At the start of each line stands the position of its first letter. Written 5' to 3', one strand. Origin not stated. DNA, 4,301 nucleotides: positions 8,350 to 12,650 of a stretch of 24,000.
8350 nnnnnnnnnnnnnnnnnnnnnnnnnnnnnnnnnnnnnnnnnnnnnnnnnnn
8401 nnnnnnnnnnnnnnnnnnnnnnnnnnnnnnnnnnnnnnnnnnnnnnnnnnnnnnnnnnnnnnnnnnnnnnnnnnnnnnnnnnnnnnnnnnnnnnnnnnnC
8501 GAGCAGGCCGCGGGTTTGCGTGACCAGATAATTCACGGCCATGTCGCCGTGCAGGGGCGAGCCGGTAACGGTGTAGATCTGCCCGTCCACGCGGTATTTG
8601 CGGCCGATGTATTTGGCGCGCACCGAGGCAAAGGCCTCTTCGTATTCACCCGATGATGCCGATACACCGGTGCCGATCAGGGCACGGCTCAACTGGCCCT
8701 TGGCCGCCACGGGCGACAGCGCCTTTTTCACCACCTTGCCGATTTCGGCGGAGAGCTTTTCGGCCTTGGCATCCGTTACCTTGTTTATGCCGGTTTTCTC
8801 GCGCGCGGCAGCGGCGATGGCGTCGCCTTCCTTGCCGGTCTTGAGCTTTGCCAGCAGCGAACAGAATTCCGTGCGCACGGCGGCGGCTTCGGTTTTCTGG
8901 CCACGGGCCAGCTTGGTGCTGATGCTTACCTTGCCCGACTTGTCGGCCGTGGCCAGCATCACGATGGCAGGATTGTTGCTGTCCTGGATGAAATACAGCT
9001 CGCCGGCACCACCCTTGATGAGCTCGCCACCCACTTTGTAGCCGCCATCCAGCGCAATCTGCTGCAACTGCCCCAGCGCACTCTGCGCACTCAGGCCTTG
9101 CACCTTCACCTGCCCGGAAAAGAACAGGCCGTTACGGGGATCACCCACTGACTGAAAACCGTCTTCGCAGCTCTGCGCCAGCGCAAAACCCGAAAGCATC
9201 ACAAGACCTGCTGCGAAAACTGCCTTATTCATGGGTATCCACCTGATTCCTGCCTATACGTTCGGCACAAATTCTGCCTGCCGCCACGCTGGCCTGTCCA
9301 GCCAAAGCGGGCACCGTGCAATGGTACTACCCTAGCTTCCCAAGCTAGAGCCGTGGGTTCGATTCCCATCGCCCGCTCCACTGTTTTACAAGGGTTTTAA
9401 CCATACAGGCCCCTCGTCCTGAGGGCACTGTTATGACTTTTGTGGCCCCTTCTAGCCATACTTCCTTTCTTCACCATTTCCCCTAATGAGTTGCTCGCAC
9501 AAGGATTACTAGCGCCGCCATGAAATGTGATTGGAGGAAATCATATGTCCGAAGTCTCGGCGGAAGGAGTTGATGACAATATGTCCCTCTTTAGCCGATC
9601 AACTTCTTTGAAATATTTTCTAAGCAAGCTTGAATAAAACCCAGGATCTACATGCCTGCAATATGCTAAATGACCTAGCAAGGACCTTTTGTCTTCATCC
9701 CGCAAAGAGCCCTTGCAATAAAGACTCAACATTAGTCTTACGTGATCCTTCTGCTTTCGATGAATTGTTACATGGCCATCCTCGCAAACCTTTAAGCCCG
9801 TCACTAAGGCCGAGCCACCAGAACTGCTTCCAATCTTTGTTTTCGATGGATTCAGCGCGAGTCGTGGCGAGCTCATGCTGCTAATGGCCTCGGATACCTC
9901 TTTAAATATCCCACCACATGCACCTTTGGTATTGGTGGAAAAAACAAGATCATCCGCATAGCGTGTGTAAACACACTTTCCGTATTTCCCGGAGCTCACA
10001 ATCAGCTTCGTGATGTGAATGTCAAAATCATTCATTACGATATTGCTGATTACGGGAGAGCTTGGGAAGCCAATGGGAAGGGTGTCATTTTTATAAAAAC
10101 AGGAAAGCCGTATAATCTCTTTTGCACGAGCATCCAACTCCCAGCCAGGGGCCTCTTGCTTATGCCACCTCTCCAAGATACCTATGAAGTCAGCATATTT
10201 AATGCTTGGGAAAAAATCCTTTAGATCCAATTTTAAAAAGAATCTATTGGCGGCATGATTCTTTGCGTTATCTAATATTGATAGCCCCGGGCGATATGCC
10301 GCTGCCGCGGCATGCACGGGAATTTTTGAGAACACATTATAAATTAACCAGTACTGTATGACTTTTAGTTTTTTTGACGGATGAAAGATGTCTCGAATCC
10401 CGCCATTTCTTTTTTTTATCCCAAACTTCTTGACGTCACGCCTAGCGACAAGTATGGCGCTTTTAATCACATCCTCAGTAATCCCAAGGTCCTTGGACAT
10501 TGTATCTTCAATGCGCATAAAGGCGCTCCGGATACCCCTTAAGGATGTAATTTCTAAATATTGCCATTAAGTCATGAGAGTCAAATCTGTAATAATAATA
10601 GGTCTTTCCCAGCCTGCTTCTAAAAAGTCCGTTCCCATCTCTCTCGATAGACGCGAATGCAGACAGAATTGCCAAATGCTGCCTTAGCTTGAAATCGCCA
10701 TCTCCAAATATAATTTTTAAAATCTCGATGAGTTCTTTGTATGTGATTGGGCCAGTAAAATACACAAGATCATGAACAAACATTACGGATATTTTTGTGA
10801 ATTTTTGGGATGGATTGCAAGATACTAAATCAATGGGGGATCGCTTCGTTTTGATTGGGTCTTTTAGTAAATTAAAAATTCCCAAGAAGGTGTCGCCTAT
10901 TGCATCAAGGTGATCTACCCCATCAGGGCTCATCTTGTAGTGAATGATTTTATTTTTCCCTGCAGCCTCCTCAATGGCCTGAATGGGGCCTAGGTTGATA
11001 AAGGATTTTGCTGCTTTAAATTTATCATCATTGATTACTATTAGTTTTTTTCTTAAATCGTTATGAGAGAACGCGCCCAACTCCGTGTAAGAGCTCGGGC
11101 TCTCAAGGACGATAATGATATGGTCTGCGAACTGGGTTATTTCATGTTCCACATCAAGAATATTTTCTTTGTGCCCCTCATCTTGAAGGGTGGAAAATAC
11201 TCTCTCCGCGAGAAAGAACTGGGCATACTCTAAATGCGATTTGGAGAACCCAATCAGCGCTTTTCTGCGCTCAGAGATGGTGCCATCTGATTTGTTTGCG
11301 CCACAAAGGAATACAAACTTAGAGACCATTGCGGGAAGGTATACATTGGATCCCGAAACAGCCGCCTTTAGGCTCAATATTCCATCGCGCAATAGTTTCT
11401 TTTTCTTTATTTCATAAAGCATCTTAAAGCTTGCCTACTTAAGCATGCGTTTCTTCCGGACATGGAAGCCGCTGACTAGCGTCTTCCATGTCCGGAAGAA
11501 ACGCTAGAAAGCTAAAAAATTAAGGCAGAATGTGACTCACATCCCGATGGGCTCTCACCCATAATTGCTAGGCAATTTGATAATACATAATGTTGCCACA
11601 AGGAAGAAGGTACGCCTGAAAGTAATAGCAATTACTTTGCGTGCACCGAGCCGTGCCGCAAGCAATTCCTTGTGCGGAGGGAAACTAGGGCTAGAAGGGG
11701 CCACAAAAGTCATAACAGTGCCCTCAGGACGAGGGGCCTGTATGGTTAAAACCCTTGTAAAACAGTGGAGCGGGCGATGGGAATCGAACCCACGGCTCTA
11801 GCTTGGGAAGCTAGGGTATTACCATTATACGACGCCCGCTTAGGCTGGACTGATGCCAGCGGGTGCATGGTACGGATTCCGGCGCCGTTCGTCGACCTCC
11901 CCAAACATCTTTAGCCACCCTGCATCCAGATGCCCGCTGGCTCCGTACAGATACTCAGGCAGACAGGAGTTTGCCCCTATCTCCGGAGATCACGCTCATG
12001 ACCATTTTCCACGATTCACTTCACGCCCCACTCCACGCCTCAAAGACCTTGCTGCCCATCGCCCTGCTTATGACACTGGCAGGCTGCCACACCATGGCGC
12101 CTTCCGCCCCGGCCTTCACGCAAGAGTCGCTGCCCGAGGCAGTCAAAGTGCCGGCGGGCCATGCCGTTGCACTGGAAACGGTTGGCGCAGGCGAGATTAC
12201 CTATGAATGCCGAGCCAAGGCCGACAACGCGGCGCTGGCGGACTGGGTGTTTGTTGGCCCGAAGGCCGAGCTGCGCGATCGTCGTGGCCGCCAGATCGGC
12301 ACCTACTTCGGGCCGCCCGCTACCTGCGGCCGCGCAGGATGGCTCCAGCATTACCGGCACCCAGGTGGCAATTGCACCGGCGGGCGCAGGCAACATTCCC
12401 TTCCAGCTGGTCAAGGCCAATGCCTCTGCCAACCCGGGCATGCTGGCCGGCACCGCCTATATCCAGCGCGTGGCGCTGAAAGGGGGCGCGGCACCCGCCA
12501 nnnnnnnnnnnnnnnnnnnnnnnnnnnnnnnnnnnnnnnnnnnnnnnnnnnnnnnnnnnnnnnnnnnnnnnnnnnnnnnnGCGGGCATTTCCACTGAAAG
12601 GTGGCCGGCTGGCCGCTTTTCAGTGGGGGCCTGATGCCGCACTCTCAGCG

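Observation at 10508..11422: Effector candidate: NDT/TIR-like Rossmannoid N-domain fused to a putative winged helix, translationally coupled to the RT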

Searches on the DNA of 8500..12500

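Call 6: search_rna_families(source=window, start=8500, end=12500, threshold=evalue, max_evalue=1)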
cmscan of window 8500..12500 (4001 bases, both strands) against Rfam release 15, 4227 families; matches with E-value up to 1: 5.
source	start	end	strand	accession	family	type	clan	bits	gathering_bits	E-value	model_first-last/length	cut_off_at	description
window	11769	11839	-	RF00005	tRNA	Gene; tRNA;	CL00001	63.5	29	1.2e-12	1-71/71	no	tRNA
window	9307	9377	+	RF00005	tRNA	Gene; tRNA;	CL00001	40.2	29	3.1e-06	1-71/71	no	tRNA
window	11435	11520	-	RF04007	mir-8489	Gene; miRNA;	-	30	99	0.0025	1-90/90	no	mir-8489 microRNA precursor family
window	11435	11520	+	RF04007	mir-8489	Gene; miRNA;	-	27.7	99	0.011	1-90/90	no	mir-8489 microRNA precursor family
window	11449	11502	+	RF03849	MIR1219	Gene; miRNA;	-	21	79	0.78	1-82/82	no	MIR1219 microRNA precursor family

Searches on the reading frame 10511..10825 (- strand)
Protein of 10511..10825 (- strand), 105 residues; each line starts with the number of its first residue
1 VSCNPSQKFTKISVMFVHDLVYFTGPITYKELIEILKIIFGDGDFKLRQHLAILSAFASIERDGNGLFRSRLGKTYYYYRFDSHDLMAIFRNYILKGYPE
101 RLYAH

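Call 52: predict_structure(alignment_id=A4)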
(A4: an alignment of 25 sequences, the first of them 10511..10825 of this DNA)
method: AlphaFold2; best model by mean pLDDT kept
length: 105 residues; sequences in the alignment: 25
mean_pLDDT: 92.3   pTM: 0.84
mean pLDDT of the five models: 92.3, 91.9, 91.6, 91.1, 91.0
residues with pLDDT >= 90: 87; 70-90: 15; 50-70: 2; < 50: 1
segments of 3 or more residues with pLDDT < 50: none
pLDDT, mean of each block of 10 residues (from residue 1): 92 97 95 95 94 97 94 94 92 86 65
secondary structure, 60 per line:
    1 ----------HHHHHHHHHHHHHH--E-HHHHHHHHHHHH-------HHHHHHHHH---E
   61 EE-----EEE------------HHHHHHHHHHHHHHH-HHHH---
elements in order: H11-24 H29-40 H48-56 E60-62 E68-70 H83-97 H99-102

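Call 55: fold_search(model_id=the predicted structure, library=pdb)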
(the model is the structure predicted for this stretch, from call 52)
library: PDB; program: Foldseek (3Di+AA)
matches with E <= 10: 959; with E <= 0.001: 0
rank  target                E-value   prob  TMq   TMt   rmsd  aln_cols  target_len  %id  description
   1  8tji_B                3.3e-02  0.84  0.39  0.15  11.4        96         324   24  SAM-dependent methyltransferase RedM, apo (released 2023-12-13)
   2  4yif_F                4.2e-02  0.98  0.50  0.41  11.9       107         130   15  Crystal structure of Rv0880 (released 2015-06-10)
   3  8tjj_D                4.2e-02  0.80  0.39  0.15  11.4        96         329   24  SAM-dependent methyltransferase RedM bound to SAM (released 2023-12-13)
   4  8tji_A                5.8e-02  0.82  0.43  0.17  11.7        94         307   21  SAM-dependent methyltransferase RedM, apo (released 2023-12-13)
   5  8tjk_A                6.2e-02  0.75  0.39  0.15  11.4        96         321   24  SAM-dependent methyltransferase RedM bound to SAH (released 2023-12-13)
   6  8tjj_B                7.0e-02  0.87  0.46  0.18  11.5        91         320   22  SAM-dependent methyltransferase RedM bound to SAM (released 2023-12-13)
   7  8tjj_A                8.5e-02  0.72  0.42  0.17  11.7        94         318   21  SAM-dependent methyltransferase RedM bound to SAM (released 2023-12-13)
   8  8tjk_B                8.5e-02  0.60  0.39  0.16  11.2        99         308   24  SAM-dependent methyltransferase RedM bound to SAH (released 2023-12-13)
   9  8jxk_E                9.1e-02  0.99  0.49  0.34   2.0        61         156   18  Crystal Structure of Rv0047c from Mycobacterium tuberculosis (released 2024-07-03)
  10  8tjj_C                9.7e-02  0.85  0.46  0.17  11.6        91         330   22  SAM-dependent methyltransferase RedM bound to SAM (released 2023-12-13)
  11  2qww_H                9.7e-02  0.84  0.46  0.35  13.5       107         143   15  Crystal structure of multiple antibiotic-resistance repressor (MarR) (YP_013417.1) from Listeria monocytogenes 4b F236 (released 2007-08-21)
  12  2dql_A                1.2e-01  0.82  0.43  0.40   8.5        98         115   17  Crystal structure of the circadian clock associated protein Pex from anabaena (released 2007-05-29)
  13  3pqk_F                1.2e-01  0.57  0.36  0.37   9.7        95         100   18  Crystal Structure of the transcriptional repressor BigR from Xylella fastidiosa (released 2011-06-01)
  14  5hs9_B                1.4e-01  0.89  0.43  0.49   9.3        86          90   16  Crystal structure of the quinone-bound YodB from B. subtilis (released 2016-08-17)
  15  2krc_MODEL_1_A        1.5e-01  0.54  0.37  0.39   7.3        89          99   15  Solution structure of the N-terminal domain of Bacillus subtilis delta subunit of RNA polymerase (released 2010-04-07)
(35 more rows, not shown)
